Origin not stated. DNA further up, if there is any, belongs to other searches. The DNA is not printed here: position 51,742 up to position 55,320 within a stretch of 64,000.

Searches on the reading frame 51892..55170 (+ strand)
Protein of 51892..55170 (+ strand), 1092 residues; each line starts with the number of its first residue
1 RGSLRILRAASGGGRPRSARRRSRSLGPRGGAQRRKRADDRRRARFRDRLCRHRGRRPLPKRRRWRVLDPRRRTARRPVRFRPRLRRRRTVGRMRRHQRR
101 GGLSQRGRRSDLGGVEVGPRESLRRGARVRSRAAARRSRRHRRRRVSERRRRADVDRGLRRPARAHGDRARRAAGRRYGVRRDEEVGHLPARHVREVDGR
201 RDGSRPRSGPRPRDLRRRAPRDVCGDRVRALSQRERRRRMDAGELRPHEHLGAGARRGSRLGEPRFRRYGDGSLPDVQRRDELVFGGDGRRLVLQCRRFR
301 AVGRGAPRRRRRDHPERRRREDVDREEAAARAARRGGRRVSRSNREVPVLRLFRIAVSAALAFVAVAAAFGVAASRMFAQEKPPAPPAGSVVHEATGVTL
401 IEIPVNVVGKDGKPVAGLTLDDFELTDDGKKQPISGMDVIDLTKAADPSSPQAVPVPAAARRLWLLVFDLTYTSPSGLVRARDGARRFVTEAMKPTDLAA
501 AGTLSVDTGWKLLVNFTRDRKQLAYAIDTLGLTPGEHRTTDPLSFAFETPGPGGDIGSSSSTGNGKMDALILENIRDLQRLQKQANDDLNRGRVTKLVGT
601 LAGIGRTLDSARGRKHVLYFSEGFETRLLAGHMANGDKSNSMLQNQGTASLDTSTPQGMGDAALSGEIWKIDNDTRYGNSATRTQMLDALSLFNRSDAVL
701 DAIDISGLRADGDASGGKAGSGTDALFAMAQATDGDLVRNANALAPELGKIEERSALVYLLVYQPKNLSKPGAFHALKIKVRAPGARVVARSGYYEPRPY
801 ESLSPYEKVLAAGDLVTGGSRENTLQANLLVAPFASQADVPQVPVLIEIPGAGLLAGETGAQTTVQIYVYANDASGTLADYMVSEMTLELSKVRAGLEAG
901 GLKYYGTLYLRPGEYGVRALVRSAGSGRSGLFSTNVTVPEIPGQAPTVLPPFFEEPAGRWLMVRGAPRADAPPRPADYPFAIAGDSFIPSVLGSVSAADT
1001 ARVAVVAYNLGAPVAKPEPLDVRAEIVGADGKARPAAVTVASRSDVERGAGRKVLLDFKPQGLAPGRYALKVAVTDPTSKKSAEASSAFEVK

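Call 10: search_protein_families(library=pfam, proteins=[window:51892-55170:+], max_evalue=0.001)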
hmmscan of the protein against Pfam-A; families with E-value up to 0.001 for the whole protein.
window:51892-55170:+ (1092 aa): 0 families

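Call 20: search_protein_families(library=pfam, proteins=[window:51892-55170:+], max_evalue=5)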
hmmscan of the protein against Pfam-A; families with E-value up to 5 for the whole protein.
window:51892-55170:+ (1092 aa): 4 families
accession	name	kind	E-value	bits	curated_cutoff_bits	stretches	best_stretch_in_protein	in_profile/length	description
PF07495.19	Y_Y_Y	-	0.13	12.6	26.6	1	1063-1091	35-64/65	Y_Y_Y domain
PF13519.12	VWA_2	-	0.14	13.3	27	1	475-548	18-87/107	von Willebrand factor type A domain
PF14524.12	Wzt_C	-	0.33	11.4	30.4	1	1046-1080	78-111/143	Wzt C-terminal domain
PF24107.1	DUF7382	-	0.33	11.3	27.4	1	402-419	21-38/65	Domain of unknown function (DUF7382)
